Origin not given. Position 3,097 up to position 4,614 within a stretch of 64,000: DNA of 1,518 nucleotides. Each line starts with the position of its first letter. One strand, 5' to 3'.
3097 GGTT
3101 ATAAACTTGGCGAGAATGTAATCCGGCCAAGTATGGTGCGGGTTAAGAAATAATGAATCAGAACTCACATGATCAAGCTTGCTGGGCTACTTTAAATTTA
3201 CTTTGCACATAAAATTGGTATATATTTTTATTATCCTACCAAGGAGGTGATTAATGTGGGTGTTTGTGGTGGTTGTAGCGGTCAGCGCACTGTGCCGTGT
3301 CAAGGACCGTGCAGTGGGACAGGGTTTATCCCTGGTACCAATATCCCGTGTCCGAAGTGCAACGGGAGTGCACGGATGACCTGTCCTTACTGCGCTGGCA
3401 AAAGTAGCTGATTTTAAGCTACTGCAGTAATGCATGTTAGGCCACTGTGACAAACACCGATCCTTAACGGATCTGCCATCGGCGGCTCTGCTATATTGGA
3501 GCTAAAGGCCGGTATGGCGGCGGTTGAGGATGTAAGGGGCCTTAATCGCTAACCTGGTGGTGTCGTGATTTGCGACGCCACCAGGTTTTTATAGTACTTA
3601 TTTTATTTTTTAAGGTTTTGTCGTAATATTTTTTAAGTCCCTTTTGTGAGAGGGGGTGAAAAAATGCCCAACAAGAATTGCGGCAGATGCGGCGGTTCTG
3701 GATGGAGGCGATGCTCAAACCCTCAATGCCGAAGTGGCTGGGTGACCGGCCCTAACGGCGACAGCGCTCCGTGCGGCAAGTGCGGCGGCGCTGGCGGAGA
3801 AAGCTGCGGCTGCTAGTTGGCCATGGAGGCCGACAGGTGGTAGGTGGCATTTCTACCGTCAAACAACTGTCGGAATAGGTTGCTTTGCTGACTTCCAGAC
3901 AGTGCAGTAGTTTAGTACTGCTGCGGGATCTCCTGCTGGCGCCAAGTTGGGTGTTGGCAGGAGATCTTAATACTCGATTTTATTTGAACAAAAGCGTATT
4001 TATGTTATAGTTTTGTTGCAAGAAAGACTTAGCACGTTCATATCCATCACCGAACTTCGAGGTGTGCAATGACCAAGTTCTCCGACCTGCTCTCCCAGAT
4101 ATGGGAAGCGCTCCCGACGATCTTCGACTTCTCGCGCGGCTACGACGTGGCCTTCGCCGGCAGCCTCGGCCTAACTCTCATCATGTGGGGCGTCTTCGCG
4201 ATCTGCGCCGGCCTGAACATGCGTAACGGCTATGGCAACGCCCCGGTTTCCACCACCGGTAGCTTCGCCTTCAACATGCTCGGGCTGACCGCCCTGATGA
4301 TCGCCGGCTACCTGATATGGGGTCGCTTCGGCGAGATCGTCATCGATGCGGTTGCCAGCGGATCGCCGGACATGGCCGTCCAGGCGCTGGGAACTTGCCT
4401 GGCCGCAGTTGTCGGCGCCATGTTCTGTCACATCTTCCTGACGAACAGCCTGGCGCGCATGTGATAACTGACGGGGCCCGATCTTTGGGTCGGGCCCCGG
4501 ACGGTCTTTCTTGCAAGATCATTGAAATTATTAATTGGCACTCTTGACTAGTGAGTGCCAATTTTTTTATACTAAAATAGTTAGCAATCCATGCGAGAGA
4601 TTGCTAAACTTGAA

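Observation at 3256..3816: Two unannotated free-standing DnaJ-zinc-finger-like mini-proteins (51 and 50 aa) inside the chaperone locus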

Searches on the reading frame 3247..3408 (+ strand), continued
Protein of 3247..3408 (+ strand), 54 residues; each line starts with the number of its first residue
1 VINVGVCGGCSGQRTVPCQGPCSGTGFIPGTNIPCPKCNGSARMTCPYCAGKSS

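Call 70: get_annotated_region(hit=H1, flank=3000)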
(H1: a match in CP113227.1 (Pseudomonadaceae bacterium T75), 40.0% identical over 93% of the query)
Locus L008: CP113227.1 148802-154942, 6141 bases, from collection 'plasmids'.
description: Pseudomonadaceae bacterium T75 plasmid pT75-VIM, complete sequence
organism: Pseudomonadaceae bacterium T75 (NCBI taxid 3003241)
taxonomy: Bacteria; Pseudomonadota; Gammaproteobacteria; Pseudomonadales; Pseudomonadaceae; ; Pseudomonadaceae bacterium T75
host: -; source: Pig,fecal sample; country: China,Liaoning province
typing (MOB-suite, as given by PLSDB): mobilizable; replicon rep_cluster_1516; relaxase MOBH
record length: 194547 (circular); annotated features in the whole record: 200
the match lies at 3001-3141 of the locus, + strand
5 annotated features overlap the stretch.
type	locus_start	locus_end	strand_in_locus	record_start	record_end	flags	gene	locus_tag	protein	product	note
CDS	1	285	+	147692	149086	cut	-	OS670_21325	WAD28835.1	DEAD/DEAH box helicase family protein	-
CDS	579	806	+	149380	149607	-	-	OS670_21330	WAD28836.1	hypothetical protein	-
CDS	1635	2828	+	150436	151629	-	-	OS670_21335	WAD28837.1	tetratricopeptide repeat protein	-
CDS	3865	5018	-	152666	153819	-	-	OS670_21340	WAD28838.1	IS3 family transposase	-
CDS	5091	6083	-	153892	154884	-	-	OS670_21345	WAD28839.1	hypothetical protein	-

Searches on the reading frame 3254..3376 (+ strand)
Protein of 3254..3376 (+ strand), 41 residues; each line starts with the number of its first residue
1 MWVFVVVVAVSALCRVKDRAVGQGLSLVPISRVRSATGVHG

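Call 34: find_encoding_contigs(protein=window:3254-3376:+, flank=8000)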
Protein seq(41 aa) (41 aa): 1 contig read that carries it; 1 place shown.
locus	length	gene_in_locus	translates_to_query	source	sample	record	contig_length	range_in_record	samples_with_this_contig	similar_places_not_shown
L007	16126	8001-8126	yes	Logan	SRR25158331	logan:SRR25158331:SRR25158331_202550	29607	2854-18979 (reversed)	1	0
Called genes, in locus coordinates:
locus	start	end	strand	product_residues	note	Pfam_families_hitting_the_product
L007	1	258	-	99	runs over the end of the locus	-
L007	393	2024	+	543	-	PF13440:Polysacc_synt_3 (faint), PF03023:MurJ, PF01554:MatE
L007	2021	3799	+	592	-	PF00009:GTP_EFTU, PF01926:MMR_HSR1 (weak), PF00071:Ras (faint), PF03144:GTP_EFTU_D2, PF00679:EFG_C, PF06421:LepA_C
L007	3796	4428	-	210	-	PF00406:ADK, PF13207:AAA_17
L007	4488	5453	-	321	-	PF00902:TatC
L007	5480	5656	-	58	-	PF02416:TatA_B_E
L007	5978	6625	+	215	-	-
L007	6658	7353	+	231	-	PF03444:WHD_HrcA (faint), PF01628:HrcA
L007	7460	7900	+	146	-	PF01025:GrpE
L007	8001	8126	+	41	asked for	-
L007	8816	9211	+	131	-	-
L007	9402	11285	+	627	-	PF00012:HSP70, PF06723:MreB_Mbl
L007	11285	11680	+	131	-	PF00293:NUDIX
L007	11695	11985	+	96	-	-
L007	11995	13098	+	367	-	PF00226:DnaJ, PF01556:DnaJ_C, PF00684:DnaJ_CXXCXGXG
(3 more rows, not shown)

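Call 61: search_protein_families(library=ncbifam, proteins=[window:3254-3376:+], max_evalue=10)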
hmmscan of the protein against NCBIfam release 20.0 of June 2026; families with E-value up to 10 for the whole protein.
seq(41 aa): 0 families

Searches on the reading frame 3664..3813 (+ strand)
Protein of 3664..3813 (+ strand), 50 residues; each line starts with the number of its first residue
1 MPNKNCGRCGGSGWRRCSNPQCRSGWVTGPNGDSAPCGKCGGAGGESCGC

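Call 4: search_protein_families(library=pfam, proteins=[window:3664-3813:+], max_evalue=10)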
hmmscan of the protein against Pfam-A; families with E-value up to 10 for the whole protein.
seq(50 aa): 2 families
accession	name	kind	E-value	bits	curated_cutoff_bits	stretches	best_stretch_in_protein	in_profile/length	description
PF19134.6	DUF5817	-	1.5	9.3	31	1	21-41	8-28/57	Domain of unknown function (DUF5817)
PF09332.17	Mcm10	-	2.4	8.5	26.8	1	1-26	11-36/56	Mcm10, C-terminal zinc binding motif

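Call 8: find_homologous_proteins(query=window:3664-3813:+, max_evalue=0.01)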
Query seq(50 aa): no candidate shares three 5-residue words with the query. No homologue found.

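Call 19: search_dna_similar(query=window:3664-3813:+, collection=phages, mode=protein, max_evalue=1)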
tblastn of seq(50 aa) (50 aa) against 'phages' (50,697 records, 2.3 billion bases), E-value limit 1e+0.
No match.

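Call 21: search_protein_families(library=phrogs, proteins=[window:3664-3813:+], max_evalue=1)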
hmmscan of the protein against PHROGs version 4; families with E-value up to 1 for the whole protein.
seq(50 aa): 0 families

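Call 29: find_related_loci(query=window:3664-3813:+, collection=viral_contigs, flank=5000)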
Query seq(50 aa) (50 aa) in viral_contigs; peptide patterns used: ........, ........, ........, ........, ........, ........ (x = any residue, [..] = any of these).
107 stretches matched a pattern; 1 encode a relative of the query (tblastn E <= 1e-3); 1 distinct loci.
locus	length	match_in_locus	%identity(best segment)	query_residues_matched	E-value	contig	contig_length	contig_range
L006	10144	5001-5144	37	6-44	6e-6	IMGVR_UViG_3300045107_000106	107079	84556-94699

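Call 41: search_solved_structures(query=window:3664-3813:+, max_evalue=10, show_alignments=3)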
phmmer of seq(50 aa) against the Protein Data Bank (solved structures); distinct sequences matched with E-value up to 10: 16.
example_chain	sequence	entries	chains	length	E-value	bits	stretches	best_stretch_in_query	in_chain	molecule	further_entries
6gq1_AW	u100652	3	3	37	0.011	19.7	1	15-41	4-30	Ubiquitin-40S ribosomal protein S31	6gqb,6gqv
5mei_e1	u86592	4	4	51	0.021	18.8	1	15-41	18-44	Ubiquitin-40S ribosomal protein S31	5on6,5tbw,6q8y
6woo_ff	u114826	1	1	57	0.03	18.3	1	15-41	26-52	eS31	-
5m1j_f2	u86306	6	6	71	0.047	17.7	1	15-41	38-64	Ubiquitin-40S ribosomal protein S31 | RPS31 isoform 1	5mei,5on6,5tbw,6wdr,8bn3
4uer_9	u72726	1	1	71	0.048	17.7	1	15-41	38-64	ES31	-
5obm_E1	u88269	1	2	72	0.048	17.7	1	15-41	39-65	Ubiquitin-40S ribosomal protein S31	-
6i7o_N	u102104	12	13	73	0.049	17.6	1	15-41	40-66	Ubiquitin-40S ribosomal protein S31 | RPS31 isoform 1 | 40S ribosomal protein S31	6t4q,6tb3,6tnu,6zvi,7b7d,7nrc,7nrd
5ndw_e1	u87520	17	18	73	0.05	17.6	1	15-41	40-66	Ubiquitin-40S ribosomal protein S31 | RPS31 isoform 1 | Ubiquitin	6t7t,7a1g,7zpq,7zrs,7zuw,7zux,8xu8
4u3m_E1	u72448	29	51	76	0.053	17.5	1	15-41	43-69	Ubiquitin-40S ribosomal protein S31 | 40S ribosomal protein S31 | Small ribosomal subunit protein eS31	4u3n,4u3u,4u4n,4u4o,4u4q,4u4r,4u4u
4u3m_e1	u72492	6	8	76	0.054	17.5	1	15-41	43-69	Ubiquitin-40S ribosomal protein S31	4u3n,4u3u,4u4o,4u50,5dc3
6s47_Bg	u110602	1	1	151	0.17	16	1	15-41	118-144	Ubiquitin-40S ribosomal protein S31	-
3j6x_31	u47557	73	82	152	0.17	16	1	15-41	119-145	40S ribosomal protein S31 | eS31 (yeast S31) | Ubiquitin-40S ribosomal protein S31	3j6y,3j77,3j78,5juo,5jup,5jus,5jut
4v92_Bf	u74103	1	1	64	0.17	16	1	16-41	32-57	ES31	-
4v8y_A5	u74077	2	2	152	0.17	15.9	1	15-41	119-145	UBIQUITIN-40S RIBOSOMAL PROTEIN S31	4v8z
4v88_Af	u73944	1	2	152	0.19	15.8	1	15-41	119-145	40S ribosomal protein S31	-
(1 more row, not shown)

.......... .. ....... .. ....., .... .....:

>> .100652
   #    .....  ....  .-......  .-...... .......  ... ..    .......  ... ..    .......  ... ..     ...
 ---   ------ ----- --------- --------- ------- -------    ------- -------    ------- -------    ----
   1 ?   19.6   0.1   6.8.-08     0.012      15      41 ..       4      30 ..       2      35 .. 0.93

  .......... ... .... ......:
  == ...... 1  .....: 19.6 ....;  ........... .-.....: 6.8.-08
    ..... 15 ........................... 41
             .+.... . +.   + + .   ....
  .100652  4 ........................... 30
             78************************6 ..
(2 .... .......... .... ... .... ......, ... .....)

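Call 61: search_protein_families(library=ncbifam, proteins=[window:3664-3813:+], max_evalue=10)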
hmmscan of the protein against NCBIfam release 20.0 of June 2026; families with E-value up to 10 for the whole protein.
seq(50 aa): 0 families

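Call 66: search_protein_families(library=padloc, proteins=[window:3664-3813:+], max_evalue=1)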
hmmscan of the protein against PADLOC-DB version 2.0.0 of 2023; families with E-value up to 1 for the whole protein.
seq(50 aa): 0 families

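Call 69: search_dna_similar(query=window:3664-3813:+, collection=plasmids, mode=protein, max_evalue=1)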
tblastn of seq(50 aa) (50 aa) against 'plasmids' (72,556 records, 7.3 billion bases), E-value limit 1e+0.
No match.

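Call 97: predict_structure(alignment_id=A3)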
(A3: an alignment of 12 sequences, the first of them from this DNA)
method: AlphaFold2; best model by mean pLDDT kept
length: 50 residues; sequences in the alignment: 12
mean_pLDDT: 64.5   pTM: 0.38
mean pLDDT of the five models: 64.5, 63.6, 59.5, 58.9, 48.7
residues with pLDDT >= 90: 0; 70-90: 20; 50-70: 19; < 50: 11
segments of 3 or more residues with pLDDT < 50: 1-10
pLDDT, mean of each block of 10 residues (from residue 1): 43 63 75 79 63
secondary structure, 60 per line:
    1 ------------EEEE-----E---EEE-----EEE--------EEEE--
elements in order: E13-16 E26-28 E34-36 E45-48

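Call 99: fold_search(model_id=the predicted structure, library=pdb)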
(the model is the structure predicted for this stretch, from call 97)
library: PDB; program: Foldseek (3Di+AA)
matches with E <= 10: 70; with E <= 0.001: 0
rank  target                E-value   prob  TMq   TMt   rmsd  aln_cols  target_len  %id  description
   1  7ubm_Q                2.0e+00  0.12  0.45  0.17   3.8        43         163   23  Transcription antitermination complex: "pre-engaged" Qlambda-loading complex (released 2022-09-28)
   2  7ubn_Q                2.5e+00  0.10  0.46  0.14   4.2        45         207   22  Transcription antitermination complex: NusA-containing "engaged" Qlambda-loading complex (released 2022-09-28)
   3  3ssb_I                2.5e+00  0.06  0.24  0.36   5.5        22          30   27  Structure of Insect Metalloproteinase Inhibitor in Complex with Thermolysin (released 2011-09-07)
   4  3oz7_A                3.0e+00  0.06  0.29  0.04   1.7        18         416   22  Crystal Structure of 3-Phosphopglycerate Kinase of Plasmodium falciparum (released 2011-08-10)
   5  7skl_E                3.2e+00  0.05  0.24  0.37   5.6        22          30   27  Complex between S. aureus aureolysin and IMPI mutant I57I (released 2022-01-26)
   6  7ubl_A                3.8e+00  0.13  0.50  0.20   2.8        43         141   21  Transcription antitermination factor Qlambda in complex with Q-lambda-binding-element DNA (released 2022-09-28)
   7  9gxm_A                3.8e+00  0.12  0.45  0.04   2.4        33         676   27  C. thermocellum UvrA in complex with unmodified DNA and AMPPNP (basal conformation) (released 2025-12-24)
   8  2bx9_A                3.8e+00  0.10  0.43  0.41   2.9        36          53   30  Crystal structure of B.subtilis Anti-TRAP protein, an antagonist of TRAP-RNA interactions (released 2005-11-30)
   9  3hhs_B                4.1e+00  0.08  0.27  0.02   1.6        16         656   25  Crystal Structure of Manduca sexta prophenoloxidase (released 2009-09-29)
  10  9a7x_B                4.4e+00  0.11  0.29  0.02   1.0        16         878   31  Integrative model of ISPT-SYA by crosslinking MS and deep learning (released 2024-09-18)
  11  8d3i_B                4.8e+00  0.04  0.23  0.04   4.8        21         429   14  Crystal structure of human Apoptosis-Inducing Factor (AIF) W196A mutant complexed with quinolin-4-amine (released 2023-11-08)
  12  9nzr_B                4.8e+00  0.02  0.25  0.05   9.4        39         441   18  Structure of Al3Cas12f State II (released 2026-04-08)
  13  9kqp_K                5.2e+00  0.09  0.28  0.18   1.5        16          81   12  PSI-LHCI supercomplex binding with 10 Lhcas from C. subellipsoidea (released 2025-02-26)
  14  8d3i_A                5.2e+00  0.04  0.24  0.04   4.4        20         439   15  Crystal structure of human Apoptosis-Inducing Factor (AIF) W196A mutant complexed with quinolin-4-amine (released 2023-11-08)
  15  5ykr_A                5.2e+00  0.04  0.27  0.04   5.1        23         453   13  Crystal structure of a glutamate-1-semialdehyde-aminomutase from Pseudomonas aeruginosa PAO1 (released 2018-09-26)
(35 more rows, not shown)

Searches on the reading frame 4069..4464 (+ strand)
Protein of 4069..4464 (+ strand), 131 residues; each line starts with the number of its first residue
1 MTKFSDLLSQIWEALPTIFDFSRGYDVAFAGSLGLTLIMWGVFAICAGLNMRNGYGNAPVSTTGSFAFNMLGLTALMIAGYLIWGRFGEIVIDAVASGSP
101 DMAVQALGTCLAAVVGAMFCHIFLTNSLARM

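Call 4: search_protein_families(library=pfam, proteins=[window:4069-4461:+], max_evalue=10)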
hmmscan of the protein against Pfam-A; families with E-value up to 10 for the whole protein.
seq(131 aa): 0 families

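Call 9: find_encoding_contigs(protein=window:4069-4464:+, flank=6000)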
Protein window:4069-4464:+ (131 aa): no gene with exactly this product is on record in the collection.

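Call 21: search_protein_families(library=phrogs, proteins=[window:4069-4461:+], max_evalue=1)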
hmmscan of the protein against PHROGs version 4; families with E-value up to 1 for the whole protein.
seq(131 aa): 0 families

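Call 31: find_homologous_proteins(query=window:4069-4461:+, max_evalue=0.01)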
Query seq(131 aa) (131 aa): 1 proteins with E <= 0.01 among 76 candidates.
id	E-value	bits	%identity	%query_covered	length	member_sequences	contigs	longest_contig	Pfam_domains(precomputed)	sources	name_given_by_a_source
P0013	1.2e-79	282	100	100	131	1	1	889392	-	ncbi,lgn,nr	ncbi:MAG TPA: hypothetical protein VLA77_01775 [Candidatus Saccharimonadales bacterium]|nr:hypotheti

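Call 61: search_protein_families(library=ncbifam, proteins=[window:4069-4461:+], max_evalue=10)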
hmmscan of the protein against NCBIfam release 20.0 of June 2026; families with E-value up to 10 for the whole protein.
seq(131 aa): 0 families

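Call 66: search_protein_families(library=padloc, proteins=[window:4069-4461:+], max_evalue=1)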
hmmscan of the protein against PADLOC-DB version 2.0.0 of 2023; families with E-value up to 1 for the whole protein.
seq(131 aa): 0 families
